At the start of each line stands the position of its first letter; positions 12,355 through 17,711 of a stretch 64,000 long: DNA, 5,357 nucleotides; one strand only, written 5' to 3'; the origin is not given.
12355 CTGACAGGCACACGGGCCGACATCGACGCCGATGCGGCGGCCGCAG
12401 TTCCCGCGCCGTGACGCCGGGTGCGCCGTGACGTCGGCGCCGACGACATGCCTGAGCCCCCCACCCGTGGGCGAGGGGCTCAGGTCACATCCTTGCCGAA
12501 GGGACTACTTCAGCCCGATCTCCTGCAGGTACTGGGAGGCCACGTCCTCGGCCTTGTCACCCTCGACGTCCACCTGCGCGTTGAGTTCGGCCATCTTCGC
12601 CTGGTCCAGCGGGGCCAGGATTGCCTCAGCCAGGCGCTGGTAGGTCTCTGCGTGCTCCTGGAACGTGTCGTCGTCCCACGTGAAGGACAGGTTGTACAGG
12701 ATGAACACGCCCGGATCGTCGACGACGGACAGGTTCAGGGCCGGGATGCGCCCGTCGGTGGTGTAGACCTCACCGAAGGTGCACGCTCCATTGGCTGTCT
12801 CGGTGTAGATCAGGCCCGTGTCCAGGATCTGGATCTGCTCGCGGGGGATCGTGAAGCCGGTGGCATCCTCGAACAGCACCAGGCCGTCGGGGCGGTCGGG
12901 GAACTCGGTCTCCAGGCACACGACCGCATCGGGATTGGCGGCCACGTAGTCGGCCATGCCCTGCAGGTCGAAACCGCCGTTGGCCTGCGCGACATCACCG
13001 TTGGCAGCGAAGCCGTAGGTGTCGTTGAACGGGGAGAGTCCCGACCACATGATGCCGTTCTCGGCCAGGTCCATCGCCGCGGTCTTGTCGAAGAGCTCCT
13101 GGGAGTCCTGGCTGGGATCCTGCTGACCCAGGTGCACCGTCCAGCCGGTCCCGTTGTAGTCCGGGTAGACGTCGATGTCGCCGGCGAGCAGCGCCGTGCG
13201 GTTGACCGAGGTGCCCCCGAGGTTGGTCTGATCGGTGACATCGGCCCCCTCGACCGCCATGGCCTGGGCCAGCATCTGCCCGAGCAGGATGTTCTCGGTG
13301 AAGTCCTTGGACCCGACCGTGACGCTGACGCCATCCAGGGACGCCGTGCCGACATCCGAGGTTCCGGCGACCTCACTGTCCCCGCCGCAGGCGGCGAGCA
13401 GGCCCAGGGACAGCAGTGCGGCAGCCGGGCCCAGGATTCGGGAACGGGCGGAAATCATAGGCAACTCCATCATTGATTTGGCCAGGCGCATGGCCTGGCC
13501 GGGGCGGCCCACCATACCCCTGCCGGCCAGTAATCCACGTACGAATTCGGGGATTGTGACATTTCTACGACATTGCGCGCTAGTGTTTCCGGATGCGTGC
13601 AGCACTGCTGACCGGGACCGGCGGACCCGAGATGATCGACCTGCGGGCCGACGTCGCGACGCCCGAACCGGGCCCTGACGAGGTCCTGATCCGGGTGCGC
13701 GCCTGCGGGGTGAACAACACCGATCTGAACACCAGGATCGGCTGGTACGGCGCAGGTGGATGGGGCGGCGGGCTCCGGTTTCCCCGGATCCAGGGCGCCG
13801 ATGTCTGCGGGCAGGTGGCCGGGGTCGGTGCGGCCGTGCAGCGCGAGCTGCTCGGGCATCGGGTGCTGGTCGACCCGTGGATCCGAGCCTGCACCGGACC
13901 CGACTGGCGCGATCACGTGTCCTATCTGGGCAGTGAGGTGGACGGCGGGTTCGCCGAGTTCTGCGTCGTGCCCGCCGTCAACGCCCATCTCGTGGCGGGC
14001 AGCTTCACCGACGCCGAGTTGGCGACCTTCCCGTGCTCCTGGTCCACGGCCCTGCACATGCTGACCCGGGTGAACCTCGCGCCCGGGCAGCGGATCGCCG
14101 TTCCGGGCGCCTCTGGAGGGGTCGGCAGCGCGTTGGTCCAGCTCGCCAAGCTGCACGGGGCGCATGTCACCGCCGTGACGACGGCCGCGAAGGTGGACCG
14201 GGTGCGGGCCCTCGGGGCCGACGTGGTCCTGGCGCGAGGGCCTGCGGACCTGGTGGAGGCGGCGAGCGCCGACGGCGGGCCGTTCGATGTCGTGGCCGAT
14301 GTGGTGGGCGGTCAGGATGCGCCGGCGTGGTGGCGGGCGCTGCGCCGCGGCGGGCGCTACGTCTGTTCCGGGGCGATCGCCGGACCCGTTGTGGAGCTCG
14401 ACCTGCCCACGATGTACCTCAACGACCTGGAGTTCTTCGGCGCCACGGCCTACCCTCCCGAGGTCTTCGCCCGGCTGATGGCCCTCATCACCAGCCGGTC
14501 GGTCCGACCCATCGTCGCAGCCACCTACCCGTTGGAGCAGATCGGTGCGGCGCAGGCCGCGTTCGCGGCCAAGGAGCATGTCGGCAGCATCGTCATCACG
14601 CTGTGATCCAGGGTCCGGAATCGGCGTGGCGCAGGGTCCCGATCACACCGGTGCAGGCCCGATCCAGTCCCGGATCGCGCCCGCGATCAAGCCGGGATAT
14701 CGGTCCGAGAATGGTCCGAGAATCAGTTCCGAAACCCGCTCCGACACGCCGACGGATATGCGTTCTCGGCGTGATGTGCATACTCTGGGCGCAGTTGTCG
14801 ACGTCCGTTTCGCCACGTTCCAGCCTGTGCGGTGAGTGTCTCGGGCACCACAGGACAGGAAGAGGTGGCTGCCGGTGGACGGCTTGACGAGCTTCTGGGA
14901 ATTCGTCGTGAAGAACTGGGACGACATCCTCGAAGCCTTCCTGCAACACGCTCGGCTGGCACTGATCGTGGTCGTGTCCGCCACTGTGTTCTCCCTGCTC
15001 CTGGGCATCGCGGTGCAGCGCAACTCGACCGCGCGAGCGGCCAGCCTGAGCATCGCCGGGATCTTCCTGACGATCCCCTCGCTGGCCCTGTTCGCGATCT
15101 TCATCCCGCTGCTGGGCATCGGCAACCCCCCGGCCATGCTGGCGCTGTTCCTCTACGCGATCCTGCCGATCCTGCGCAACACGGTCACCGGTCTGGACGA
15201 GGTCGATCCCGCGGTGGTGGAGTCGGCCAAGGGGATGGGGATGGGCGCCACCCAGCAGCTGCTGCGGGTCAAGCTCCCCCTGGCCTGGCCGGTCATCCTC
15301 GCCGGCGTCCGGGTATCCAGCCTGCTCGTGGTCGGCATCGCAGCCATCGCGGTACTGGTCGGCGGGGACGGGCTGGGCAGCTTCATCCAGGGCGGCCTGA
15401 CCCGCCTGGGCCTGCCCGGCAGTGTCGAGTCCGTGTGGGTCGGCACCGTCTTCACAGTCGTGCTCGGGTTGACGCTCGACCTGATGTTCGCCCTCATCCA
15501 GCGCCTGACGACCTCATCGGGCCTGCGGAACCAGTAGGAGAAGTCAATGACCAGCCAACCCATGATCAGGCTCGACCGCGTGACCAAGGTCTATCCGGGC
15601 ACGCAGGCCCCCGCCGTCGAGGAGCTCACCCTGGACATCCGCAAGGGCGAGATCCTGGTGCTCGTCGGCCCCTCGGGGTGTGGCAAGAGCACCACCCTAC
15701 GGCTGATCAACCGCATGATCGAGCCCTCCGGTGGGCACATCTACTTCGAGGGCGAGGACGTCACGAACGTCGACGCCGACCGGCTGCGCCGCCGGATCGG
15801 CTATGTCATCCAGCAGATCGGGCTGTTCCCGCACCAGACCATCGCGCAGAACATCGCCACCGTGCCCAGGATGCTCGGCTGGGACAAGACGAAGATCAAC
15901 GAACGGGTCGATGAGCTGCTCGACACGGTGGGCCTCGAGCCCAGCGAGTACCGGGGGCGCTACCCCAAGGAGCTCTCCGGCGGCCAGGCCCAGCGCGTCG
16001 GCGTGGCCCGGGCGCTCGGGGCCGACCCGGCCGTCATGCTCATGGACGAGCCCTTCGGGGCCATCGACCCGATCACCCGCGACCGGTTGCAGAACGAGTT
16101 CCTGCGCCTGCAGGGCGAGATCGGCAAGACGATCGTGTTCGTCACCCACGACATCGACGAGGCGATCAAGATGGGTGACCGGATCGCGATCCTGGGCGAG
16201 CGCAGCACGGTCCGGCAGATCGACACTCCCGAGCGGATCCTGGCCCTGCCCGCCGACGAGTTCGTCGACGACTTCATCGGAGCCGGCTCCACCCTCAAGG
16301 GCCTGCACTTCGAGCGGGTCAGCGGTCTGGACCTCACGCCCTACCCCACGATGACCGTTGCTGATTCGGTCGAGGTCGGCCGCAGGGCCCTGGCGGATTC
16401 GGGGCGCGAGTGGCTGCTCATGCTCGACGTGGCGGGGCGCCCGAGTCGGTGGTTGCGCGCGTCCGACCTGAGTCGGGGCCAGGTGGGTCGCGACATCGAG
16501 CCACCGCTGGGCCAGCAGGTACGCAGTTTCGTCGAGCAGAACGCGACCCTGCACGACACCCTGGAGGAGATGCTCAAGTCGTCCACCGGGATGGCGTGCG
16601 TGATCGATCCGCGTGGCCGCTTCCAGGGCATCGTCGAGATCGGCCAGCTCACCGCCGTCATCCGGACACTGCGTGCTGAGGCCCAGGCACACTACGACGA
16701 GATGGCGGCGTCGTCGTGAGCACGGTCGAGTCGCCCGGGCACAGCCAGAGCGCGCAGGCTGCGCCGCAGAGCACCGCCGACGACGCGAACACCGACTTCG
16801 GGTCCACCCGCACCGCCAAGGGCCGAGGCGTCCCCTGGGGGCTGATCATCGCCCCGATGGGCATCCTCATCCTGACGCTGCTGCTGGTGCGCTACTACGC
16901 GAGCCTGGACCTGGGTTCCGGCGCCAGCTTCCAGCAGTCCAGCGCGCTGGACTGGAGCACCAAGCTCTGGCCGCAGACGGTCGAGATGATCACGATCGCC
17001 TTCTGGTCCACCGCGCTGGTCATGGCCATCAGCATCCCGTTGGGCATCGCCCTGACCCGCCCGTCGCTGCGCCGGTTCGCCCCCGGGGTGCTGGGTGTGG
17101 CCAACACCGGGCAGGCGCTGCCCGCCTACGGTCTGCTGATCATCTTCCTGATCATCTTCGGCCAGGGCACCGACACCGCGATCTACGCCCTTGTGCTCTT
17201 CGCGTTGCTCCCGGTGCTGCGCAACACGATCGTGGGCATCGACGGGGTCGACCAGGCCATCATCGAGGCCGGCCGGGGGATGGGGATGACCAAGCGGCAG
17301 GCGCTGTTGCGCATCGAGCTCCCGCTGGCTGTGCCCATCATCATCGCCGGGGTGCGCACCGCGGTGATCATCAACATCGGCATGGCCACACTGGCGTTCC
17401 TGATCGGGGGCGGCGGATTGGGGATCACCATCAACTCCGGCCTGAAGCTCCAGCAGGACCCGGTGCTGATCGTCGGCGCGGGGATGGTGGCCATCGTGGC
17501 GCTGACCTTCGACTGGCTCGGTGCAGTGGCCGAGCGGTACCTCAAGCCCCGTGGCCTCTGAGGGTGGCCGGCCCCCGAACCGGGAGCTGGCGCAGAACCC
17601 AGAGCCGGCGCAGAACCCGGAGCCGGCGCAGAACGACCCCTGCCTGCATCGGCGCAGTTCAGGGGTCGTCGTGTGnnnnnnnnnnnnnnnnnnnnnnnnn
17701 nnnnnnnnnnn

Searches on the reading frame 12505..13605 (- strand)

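Call 26: search_protein_families(library=pfam, proteins=[window:12505-13605:-], max_evalue=0.001)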
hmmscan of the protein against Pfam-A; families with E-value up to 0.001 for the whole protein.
window:12505-13605:- (366 aa): 1 family
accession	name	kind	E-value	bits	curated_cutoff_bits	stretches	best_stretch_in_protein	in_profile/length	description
PF04069.17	OpuAC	-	2.6e-40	139.1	21.2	1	94-362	2-257/257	Substrate binding domain of ABC-type glycine betaine transport system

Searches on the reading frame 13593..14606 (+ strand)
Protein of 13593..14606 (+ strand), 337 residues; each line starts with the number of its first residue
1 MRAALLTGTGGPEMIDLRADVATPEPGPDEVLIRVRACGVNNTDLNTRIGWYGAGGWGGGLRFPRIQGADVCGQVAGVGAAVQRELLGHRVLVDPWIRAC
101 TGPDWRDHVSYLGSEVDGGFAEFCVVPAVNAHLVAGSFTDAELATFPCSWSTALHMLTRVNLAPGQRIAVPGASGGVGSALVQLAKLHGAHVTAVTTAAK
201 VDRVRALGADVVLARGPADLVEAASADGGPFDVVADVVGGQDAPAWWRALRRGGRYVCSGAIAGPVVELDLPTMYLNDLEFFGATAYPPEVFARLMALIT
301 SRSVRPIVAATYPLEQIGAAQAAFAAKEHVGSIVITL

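Call 27: search_protein_families(library=pfam, proteins=[window:13593-14606:+], max_evalue=0.001)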
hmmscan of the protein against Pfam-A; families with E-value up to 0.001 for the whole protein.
window:13593-14606:+ (337 aa): 4 families
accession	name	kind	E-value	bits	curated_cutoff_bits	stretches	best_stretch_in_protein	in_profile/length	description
PF00107.32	ADH_zinc_N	-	1.1e-18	67.9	31.8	1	176-300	1-128/129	Zinc-binding dehydrogenase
PF08240.17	ADH_N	-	2.4e-17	63.5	23.5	1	27-132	1-100/104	Alcohol dehydrogenase GroES-like domain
PF13602.12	ADH_zinc_N_2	-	1.9e-16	61.7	27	1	207-335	1-134/134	Zinc-binding dehydrogenase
PF02882.25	THF_DHG_CYH_C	-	0.00032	20.5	27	1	136-229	6-101/160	Tetrahydrofolate dehydrogenase/cyclohydrolase, NAD(P)-binding domain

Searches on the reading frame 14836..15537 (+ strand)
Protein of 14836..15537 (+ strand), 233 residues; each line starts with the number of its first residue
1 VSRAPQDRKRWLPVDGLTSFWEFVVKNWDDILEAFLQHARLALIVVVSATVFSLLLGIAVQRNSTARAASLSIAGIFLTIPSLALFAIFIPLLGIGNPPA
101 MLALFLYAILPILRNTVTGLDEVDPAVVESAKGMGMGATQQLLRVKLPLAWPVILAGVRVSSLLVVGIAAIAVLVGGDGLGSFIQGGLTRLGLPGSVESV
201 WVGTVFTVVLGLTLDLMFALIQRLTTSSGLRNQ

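Call 27: search_protein_families(library=pfam, proteins=[window:14836-15537:+], max_evalue=0.001)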
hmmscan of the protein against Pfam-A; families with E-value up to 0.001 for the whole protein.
window:14836-15537:+ (233 aa): 1 family
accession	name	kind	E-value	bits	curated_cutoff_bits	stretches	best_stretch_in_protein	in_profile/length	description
PF00528.27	BPD_transp_1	-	6.5e-23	81.8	26.4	1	51-223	3-180/184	Binding-protein-dependent transport system inner membrane component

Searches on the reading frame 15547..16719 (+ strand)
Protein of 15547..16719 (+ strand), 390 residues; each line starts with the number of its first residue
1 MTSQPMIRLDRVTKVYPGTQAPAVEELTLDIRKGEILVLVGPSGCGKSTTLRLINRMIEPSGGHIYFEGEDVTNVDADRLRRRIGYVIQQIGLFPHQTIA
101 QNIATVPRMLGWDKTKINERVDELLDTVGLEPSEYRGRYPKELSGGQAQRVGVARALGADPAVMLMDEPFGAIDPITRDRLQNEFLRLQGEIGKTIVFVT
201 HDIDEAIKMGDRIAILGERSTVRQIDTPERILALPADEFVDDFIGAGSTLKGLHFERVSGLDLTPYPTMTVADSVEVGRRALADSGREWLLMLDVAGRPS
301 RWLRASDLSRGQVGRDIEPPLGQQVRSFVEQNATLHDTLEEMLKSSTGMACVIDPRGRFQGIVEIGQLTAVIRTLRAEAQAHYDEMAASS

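Call 27: search_protein_families(library=pfam, proteins=[window:15547-16719:+], max_evalue=0.001)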
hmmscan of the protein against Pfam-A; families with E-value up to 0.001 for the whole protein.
window:15547-16719:+ (390 aa): 6 families
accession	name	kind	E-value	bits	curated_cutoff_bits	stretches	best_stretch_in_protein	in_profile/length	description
PF00005.33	ABC_tran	-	5.9e-36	124.5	25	1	25-170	2-136/137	ABC transporter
PF13304.12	AAA_21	-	2.4e-06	28.3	27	0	36-58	1-23/304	AAA domain, putative AbiEii toxin, Type IV TA system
PF13191.12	AAA_16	-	3.4e-05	24.8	32.6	1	32-85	20-65/167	AAA ATPase domain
PF03215.21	Rad17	-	6.7e-05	23.3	23.8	1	28-57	39-68/186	Rad17 P-loop domain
PF13604.12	AAA_30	-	6.9e-05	23.1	27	1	19-92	5-74/191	AAA domain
PF13401.12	AAA_22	-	0.00048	20.9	27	1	34-79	5-33/130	AAA domain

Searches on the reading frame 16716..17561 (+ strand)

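Call 27: search_protein_families(library=pfam, proteins=[window:16716-17561:+], max_evalue=0.001)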
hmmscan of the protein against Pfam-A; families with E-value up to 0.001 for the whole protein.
window:16716-17561:+ (281 aa): 1 family
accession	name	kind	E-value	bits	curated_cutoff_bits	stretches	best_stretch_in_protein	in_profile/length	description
PF00528.27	BPD_transp_1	-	8.6e-20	71.7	26.4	1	107-274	2-180/184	Binding-protein-dependent transport system inner membrane component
